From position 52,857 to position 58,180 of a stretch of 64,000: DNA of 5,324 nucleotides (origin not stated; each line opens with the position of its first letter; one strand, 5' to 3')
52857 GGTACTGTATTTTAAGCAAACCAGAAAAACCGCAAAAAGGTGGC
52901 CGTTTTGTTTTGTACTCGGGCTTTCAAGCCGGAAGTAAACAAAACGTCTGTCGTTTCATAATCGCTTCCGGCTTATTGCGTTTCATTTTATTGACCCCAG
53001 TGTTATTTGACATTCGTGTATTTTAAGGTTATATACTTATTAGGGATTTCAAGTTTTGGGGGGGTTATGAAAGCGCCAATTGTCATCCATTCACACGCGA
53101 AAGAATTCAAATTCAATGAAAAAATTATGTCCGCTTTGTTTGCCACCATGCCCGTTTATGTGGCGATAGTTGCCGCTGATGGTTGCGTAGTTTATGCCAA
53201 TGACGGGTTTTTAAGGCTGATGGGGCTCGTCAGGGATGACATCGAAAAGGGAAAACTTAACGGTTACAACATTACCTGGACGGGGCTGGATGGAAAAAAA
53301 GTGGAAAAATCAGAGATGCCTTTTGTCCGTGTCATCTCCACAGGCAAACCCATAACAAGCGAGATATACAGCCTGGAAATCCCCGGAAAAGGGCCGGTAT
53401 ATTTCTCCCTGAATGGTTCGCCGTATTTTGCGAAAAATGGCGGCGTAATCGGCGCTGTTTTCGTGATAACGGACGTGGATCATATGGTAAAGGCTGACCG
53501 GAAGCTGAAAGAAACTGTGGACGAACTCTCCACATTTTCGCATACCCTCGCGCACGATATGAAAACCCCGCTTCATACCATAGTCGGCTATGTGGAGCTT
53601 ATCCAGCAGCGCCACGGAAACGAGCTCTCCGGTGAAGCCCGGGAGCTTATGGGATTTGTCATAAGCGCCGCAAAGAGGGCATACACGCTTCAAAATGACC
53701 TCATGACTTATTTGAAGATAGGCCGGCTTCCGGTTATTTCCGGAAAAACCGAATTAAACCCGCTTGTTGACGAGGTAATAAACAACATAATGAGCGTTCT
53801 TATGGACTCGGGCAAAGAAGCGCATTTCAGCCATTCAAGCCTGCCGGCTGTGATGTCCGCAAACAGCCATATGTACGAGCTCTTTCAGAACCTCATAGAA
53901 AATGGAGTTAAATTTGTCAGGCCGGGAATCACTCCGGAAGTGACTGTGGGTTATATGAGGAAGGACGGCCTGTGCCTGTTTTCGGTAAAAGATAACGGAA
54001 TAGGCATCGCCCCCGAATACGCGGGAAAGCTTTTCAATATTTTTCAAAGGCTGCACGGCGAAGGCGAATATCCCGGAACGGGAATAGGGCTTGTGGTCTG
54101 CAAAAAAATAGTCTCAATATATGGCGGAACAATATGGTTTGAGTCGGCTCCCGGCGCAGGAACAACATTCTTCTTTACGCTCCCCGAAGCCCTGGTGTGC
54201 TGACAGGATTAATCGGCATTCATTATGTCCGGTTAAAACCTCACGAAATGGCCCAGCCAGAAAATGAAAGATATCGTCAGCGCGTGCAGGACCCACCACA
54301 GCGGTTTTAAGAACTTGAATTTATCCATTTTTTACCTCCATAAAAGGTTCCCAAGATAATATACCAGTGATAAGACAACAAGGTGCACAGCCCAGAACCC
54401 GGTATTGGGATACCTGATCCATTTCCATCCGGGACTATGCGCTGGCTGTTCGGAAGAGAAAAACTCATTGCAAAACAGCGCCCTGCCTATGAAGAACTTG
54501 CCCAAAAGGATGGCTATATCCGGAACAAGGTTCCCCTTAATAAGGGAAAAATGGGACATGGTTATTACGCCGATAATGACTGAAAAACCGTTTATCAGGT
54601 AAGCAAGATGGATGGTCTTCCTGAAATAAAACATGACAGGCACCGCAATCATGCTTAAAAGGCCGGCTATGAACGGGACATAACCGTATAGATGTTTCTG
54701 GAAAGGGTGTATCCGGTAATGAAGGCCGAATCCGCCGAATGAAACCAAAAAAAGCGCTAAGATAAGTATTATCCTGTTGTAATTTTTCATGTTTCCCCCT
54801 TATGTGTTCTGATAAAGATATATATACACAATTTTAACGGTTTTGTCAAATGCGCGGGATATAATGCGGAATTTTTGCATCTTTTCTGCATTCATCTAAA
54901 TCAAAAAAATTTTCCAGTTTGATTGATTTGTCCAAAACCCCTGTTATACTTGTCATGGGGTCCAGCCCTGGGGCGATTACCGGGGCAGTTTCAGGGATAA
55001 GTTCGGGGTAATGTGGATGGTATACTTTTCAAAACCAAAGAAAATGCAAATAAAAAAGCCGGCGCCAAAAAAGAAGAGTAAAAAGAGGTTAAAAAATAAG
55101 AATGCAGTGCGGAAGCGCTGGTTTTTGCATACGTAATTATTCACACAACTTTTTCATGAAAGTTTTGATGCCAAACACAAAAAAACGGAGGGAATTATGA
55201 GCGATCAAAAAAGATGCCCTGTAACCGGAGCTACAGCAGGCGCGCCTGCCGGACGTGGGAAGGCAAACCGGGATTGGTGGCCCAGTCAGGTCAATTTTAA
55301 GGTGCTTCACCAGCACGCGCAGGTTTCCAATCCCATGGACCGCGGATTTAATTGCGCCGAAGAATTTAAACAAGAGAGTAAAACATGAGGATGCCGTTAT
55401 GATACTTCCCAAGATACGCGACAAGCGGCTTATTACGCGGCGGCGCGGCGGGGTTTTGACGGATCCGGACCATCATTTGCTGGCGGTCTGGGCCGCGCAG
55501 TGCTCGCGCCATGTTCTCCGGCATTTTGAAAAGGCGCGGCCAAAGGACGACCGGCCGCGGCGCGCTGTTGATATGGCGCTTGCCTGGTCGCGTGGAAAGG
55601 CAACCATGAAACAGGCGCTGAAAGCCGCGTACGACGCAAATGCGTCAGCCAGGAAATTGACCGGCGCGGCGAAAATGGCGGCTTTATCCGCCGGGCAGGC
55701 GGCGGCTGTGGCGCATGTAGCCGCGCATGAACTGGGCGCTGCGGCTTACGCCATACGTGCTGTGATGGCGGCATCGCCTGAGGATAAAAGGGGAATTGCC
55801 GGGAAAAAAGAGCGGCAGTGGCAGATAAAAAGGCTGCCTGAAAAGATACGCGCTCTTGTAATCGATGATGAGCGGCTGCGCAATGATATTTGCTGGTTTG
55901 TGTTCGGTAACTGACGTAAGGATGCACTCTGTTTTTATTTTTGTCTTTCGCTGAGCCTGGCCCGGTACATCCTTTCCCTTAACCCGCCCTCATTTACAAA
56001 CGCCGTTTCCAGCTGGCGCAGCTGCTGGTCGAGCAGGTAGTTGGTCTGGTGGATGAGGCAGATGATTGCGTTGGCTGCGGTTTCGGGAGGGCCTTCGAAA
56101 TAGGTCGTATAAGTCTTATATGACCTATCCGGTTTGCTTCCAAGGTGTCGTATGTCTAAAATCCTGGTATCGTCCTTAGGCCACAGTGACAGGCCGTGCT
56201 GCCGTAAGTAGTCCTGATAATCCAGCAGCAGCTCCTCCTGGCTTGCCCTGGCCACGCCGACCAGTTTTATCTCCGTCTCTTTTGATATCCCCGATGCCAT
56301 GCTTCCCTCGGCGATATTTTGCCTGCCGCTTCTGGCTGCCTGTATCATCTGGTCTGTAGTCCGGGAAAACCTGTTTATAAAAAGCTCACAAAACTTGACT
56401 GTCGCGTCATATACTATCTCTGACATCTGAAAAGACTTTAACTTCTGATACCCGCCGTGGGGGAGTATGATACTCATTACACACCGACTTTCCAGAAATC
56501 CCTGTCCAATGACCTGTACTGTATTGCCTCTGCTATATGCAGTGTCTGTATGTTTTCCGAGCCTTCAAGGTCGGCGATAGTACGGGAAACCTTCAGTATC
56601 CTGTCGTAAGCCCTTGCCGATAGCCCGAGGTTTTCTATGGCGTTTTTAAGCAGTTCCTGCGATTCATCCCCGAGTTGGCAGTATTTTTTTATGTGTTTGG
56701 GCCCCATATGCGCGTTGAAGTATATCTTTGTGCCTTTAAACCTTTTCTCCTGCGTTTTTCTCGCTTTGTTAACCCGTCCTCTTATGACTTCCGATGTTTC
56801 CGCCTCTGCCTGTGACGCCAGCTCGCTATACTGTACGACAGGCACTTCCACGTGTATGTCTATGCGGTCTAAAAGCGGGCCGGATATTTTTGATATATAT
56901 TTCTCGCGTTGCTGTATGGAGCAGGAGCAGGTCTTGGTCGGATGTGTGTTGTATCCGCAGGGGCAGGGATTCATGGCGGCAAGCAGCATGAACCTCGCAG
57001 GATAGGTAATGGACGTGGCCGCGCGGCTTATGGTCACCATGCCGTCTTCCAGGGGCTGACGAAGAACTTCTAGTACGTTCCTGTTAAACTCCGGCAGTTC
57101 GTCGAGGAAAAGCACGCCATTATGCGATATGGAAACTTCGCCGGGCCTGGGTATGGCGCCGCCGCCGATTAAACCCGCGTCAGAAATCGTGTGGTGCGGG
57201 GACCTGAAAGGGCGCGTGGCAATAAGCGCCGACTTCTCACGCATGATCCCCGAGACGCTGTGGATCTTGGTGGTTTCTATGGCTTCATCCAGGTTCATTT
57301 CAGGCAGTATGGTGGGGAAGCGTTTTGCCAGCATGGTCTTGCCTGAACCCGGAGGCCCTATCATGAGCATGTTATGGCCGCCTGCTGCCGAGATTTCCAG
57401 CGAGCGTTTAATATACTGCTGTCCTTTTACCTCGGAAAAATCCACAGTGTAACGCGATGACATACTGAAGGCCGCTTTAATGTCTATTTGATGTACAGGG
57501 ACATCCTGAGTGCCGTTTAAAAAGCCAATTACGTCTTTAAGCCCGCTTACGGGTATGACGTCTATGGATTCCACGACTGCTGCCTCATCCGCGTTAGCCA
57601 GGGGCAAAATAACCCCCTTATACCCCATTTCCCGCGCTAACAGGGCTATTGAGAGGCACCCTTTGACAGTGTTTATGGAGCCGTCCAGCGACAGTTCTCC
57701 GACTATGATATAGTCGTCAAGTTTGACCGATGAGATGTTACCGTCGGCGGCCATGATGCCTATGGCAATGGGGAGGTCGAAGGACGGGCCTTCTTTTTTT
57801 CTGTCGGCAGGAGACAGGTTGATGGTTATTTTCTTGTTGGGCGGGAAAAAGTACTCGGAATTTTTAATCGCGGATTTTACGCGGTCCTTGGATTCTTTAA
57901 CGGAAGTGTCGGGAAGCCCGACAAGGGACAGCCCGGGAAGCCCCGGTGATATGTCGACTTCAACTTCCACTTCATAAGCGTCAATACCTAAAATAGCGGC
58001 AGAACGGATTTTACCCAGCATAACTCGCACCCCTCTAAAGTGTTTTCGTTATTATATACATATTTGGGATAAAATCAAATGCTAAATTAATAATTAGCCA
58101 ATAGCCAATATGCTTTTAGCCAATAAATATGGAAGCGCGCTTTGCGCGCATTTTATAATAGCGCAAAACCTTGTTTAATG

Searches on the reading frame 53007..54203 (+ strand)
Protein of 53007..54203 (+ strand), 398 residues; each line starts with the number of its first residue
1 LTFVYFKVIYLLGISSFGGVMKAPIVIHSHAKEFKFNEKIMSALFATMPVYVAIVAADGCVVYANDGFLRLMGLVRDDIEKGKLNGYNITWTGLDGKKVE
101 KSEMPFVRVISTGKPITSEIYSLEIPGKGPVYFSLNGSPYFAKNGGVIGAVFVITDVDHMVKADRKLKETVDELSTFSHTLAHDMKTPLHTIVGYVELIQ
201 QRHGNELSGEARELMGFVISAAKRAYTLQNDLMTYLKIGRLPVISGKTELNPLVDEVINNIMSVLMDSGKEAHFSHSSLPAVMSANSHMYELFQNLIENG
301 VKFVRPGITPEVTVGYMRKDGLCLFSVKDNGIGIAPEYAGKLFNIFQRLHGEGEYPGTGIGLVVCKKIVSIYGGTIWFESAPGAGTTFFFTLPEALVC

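Call 4: search_protein_families(library=pfam, proteins=[window:53007-54203:+], max_evalue=0.01)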
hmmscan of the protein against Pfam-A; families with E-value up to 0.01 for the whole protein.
window:53007-54203:+ (398 aa): 6 families
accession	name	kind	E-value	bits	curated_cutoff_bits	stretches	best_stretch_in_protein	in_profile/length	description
PF02518.31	HATPase_c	-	2.8e-23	82.9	26.4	1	288-395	5-110/111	Histidine kinase-, DNA gyrase B-, and HSP90-like ATPase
PF00512.31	HisKA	-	1.4e-09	38.3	26.9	1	174-238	2-63/66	His Kinase A (phospho-acceptor) domain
PF08448.16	PAS_4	-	1.8e-09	38.2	23.1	1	47-157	3-105/110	PAS fold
PF13426.13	PAS_9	-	4.6e-09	36.9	27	1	51-157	3-101/103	PAS domain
PF00989.32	PAS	-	9e-06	26.1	22.6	1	41-157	3-113/113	PAS fold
PF13188.13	PAS_8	-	0.00046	20.4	21.8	1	42-80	4-44/65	PAS domain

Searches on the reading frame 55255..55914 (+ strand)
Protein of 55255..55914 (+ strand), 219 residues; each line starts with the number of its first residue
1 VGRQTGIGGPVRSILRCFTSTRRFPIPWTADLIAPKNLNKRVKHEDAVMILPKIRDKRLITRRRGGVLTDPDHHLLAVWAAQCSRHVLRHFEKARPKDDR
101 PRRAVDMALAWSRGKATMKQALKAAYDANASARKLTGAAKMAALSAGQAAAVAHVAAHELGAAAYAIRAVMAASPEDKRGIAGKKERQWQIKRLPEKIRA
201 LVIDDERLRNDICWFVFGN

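Call 43: search_protein_families(library=pfam, proteins=[window:55255-55914:+], max_evalue=5)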
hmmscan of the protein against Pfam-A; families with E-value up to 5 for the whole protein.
window:55255-55914:+ (219 aa): 3 families
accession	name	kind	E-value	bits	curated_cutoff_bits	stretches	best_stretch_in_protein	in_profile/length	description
PF21805.3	Imm5_like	-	7.3e-36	123.3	25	1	68-196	3-128/129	Imm-5 like putative immunity protein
PF14423.12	Imm5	-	0.0066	17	25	1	50-155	24-115/186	Immunity protein Imm5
PF16763.10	Spidroin_N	-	4.1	7.9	27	0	117-171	35-90/125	Major ampullate spidroin 1, spider silk protein 1, N-term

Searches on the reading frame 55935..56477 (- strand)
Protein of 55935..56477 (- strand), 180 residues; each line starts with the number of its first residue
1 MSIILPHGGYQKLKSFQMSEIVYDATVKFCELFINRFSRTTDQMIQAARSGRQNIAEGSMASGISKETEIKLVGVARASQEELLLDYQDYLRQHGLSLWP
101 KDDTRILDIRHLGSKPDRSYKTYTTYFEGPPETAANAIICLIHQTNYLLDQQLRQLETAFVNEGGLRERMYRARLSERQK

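Call 43: search_protein_families(library=pfam, proteins=[window:55935-56477:-], max_evalue=5)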
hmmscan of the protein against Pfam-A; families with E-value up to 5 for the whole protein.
window:55935-56477:- (180 aa): 1 family
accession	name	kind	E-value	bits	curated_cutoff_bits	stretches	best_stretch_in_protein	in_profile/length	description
PF05635.17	23S_rRNA_IVP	-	4.5e-05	24.1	33.8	1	14-83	8-72/106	23S rRNA-intervening sequence protein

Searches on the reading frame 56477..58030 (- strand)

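Call 43: search_protein_families(library=pfam, proteins=[window:56477-58030:-], max_evalue=5)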
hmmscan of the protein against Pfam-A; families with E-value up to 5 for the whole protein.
window:56477-58030:- (517 aa): 24 families
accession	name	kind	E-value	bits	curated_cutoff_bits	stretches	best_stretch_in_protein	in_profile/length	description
PF01078.27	Mg_chelatase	-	7.9e-97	323.1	20.3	1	197-403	1-206/207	Magnesium chelatase, subunit ChlI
PF13541.12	ChlI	-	1.1e-45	154.8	27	1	23-146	1-121/121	Subunit ChlI of Mg-chelatase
PF13335.12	Mg_chelatase_C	-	5.2e-35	120.4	26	1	411-506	2-94/94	Magnesium chelatase, subunit ChlI C-terminal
PF00493.29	MCM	-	2.4e-10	40.3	23.3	2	296-366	114-184/224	MCM P-loop domain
PF07728.20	AAA_5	-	1.8e-09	38.1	22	1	220-357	1-125/139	AAA domain (dynein-related subfamily)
PF05496.18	RuvB_N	-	2.6e-05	24.5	27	2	300-334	81-115/159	Holliday junction DNA helicase RuvB P-loop domain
PF05362.19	Lon_C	-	3.4e-05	23.9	21.1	1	22-168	44-199/205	Lon protease (S16) C-terminal proteolytic domain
PF00004.35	AAA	-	0.00046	21.1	21.2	1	221-237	1-17/131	ATPase family associated with various cellular activities (AAA)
PF07724.20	AAA_2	-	0.0016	18.9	27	1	220-335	5-107/166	AAA domain (Cdc48 subfamily)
PF00158.32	Sigma54_activat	-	0.0021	18.2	20.2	1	293-333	83-123/168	Sigma-54 interaction domain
PF13401.12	AAA_22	-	0.0037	18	27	1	221-244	8-31/130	AAA domain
PF20030.5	bpMoxR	-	0.0051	16.3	27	1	205-242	18-55/205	MoxR domain in the MoxR-vWA-beta-propeller ternary systems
PF12775.13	AAA_7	-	0.0099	15.9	25.8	1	211-243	26-58/181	P-loop containing dynein motor region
PF13479.12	AAA_24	-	0.013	15.8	27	1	220-242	4-26/195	AAA domain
PF13671.12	AAA_33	-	0.021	15.6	27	1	222-239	3-20/143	AAA domain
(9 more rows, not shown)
